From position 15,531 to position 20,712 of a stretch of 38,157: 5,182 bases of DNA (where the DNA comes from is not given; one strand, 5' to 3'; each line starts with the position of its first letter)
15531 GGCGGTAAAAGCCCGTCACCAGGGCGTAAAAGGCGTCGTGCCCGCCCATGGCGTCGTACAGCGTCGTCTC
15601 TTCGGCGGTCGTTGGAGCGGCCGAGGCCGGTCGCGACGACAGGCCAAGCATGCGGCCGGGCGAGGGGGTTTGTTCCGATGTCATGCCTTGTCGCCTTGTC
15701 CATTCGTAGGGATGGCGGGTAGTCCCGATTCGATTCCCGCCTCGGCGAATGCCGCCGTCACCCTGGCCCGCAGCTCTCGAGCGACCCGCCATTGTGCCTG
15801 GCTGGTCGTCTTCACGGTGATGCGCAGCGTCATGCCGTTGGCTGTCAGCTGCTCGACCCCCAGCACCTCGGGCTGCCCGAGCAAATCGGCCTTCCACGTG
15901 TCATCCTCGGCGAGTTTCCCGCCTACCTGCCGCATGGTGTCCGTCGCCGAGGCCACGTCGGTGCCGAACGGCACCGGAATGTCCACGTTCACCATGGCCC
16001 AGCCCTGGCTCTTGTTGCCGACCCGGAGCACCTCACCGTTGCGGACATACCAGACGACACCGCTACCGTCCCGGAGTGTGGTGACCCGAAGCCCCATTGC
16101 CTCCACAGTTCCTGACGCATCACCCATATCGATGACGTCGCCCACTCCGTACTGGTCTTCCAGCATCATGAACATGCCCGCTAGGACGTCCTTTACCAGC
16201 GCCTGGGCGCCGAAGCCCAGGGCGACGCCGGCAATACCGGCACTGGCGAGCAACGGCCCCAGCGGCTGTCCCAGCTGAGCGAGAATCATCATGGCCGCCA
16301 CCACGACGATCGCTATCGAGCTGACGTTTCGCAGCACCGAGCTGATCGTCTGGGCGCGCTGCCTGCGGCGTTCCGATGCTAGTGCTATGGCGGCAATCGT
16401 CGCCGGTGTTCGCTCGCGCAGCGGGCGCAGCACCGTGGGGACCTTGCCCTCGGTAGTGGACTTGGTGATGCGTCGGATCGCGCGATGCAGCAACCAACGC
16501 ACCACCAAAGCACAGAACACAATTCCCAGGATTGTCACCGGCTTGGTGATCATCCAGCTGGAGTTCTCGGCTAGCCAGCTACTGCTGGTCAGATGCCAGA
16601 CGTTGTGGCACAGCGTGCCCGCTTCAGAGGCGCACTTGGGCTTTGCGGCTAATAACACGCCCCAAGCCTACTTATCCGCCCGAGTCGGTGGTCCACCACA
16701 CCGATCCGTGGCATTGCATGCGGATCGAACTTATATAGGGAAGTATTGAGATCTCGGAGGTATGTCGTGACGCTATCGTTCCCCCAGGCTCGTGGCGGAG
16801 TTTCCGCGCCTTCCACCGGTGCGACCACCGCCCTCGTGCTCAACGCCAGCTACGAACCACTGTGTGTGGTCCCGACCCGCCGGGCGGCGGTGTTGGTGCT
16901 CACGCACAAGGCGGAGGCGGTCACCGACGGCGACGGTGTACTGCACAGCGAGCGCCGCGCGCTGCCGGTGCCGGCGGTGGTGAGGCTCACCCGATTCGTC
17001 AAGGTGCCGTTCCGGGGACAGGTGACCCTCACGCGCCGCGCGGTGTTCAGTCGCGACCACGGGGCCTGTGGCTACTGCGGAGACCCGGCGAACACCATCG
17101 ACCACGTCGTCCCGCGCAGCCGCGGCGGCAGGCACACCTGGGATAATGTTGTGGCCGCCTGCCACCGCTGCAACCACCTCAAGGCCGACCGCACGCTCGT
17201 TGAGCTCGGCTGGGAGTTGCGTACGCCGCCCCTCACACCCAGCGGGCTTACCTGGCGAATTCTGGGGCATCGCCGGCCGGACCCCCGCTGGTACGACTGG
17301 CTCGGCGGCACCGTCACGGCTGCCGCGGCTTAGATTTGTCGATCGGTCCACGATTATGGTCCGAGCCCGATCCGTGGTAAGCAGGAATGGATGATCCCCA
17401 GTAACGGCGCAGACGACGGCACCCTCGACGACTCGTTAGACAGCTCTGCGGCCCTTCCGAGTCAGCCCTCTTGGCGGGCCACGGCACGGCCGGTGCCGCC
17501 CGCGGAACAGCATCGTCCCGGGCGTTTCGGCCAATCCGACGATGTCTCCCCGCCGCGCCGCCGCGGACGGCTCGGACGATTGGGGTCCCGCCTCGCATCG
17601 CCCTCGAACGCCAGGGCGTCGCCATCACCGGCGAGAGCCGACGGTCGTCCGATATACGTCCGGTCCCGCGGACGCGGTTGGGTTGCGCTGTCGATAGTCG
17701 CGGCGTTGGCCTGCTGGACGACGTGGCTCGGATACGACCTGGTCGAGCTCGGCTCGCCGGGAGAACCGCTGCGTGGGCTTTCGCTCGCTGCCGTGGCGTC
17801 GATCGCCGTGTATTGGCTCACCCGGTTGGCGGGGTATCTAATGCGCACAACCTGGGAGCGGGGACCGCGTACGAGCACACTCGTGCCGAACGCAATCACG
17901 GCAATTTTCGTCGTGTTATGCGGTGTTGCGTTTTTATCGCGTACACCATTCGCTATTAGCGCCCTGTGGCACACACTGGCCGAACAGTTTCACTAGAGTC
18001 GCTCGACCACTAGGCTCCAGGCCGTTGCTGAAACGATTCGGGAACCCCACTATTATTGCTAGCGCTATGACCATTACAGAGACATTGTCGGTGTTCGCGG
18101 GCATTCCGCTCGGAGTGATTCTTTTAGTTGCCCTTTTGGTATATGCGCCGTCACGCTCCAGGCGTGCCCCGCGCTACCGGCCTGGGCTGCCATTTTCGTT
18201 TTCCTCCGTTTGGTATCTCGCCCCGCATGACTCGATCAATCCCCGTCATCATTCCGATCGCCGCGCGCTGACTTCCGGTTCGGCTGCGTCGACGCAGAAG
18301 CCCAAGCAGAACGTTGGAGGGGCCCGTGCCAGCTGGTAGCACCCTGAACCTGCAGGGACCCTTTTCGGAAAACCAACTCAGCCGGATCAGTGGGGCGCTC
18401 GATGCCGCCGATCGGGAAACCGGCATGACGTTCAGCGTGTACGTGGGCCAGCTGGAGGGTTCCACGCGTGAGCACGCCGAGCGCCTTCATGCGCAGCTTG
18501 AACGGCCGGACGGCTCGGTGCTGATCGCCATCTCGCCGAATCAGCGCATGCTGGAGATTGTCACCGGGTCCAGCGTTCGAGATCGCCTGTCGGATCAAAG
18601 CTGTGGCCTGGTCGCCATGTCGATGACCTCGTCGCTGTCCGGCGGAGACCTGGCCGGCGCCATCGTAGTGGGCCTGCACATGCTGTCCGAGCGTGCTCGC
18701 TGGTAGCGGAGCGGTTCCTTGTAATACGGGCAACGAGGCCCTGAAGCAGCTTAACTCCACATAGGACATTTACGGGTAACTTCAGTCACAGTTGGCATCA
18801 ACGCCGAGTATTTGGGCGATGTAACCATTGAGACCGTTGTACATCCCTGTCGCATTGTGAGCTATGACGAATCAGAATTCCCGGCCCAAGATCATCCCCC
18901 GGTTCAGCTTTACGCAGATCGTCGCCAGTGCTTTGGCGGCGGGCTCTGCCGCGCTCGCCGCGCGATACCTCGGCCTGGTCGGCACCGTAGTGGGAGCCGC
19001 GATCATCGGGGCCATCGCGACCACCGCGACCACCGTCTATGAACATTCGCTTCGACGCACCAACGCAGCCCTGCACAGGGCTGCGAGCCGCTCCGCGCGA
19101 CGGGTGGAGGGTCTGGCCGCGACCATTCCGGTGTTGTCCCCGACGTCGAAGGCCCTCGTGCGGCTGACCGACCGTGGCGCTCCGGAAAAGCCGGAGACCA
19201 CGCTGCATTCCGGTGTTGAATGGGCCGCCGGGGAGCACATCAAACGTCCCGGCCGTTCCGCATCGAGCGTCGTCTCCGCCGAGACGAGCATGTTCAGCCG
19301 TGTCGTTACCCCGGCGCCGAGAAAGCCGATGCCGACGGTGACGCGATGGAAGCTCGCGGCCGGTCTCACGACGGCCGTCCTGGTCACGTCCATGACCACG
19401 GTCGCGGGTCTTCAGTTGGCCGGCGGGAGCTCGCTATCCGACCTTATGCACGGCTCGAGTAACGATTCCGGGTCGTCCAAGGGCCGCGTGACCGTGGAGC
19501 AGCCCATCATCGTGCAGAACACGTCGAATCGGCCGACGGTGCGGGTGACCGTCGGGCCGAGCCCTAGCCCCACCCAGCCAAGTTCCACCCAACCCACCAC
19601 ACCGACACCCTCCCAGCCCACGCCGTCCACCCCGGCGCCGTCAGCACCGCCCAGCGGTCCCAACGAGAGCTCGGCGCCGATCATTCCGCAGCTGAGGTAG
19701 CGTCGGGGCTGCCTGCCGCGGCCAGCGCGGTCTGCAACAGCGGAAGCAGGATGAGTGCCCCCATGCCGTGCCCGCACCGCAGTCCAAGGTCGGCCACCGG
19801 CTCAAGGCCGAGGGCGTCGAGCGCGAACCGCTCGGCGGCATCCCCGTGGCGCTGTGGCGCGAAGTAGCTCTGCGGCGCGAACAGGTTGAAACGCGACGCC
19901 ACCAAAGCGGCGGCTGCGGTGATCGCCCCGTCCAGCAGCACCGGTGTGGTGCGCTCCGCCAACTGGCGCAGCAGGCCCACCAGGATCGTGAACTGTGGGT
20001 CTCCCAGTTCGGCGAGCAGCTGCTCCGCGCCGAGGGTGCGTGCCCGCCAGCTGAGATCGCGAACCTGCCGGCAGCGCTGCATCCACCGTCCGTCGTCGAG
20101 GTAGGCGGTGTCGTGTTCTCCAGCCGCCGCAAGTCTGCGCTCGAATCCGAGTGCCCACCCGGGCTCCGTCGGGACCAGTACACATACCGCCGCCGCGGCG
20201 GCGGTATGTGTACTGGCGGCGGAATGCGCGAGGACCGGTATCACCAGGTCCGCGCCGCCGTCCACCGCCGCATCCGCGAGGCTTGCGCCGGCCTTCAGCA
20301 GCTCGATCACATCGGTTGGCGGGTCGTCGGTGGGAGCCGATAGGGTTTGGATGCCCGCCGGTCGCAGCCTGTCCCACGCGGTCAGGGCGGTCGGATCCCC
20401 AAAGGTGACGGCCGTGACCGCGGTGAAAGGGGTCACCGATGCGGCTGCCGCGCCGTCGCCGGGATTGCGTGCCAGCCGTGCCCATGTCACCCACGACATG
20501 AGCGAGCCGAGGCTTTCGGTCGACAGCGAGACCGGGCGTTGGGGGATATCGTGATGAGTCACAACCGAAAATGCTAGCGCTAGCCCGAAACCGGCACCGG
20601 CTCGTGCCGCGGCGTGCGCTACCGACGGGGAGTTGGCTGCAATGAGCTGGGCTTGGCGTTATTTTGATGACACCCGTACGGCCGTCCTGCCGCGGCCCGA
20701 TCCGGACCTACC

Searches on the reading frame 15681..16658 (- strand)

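Call 57: search_protein_families(library=pfam, proteins=[window:15681-16658:-], max_evalue=0.0001)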
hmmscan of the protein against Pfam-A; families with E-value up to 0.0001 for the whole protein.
window:15681-16658:- (325 aa): 3 families
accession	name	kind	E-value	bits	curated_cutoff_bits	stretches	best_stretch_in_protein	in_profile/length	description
PF00924.24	MS_channel_2nd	-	1.2e-13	51.3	20.2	1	154-212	2-62/68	Mechanosensitive ion channel, beta-domain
PF21088.3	MS_channel_1st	-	6.6e-10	39.2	23.1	1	111-152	1-42/42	Mechanosensitive ion channel, transmembrane helices 2/3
PF21082.3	MS_channel_3rd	-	4.8e-07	30.5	21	1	223-310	1-87/88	Mechanosensitive ion channel MscS, C-terminal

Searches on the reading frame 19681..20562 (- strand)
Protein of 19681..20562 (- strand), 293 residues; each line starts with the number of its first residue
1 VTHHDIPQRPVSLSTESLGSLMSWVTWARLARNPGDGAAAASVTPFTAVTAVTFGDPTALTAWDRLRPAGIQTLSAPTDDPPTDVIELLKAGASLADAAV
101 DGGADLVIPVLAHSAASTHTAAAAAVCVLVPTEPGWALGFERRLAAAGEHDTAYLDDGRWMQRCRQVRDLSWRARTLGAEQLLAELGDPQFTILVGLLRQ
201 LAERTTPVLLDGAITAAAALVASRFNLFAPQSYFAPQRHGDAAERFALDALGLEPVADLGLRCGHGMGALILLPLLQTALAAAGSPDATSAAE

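Call 57: search_protein_families(library=pfam, proteins=[window:19681-20562:-], max_evalue=0.0001)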
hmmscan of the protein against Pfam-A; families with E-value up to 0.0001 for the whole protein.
window:19681-20562:- (293 aa): 1 family
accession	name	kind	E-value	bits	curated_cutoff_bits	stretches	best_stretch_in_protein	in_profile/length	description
PF02277.22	DBI_PRT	-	3.5e-29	102.5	22.6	1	84-283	133-318/329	Phosphoribosyltransferase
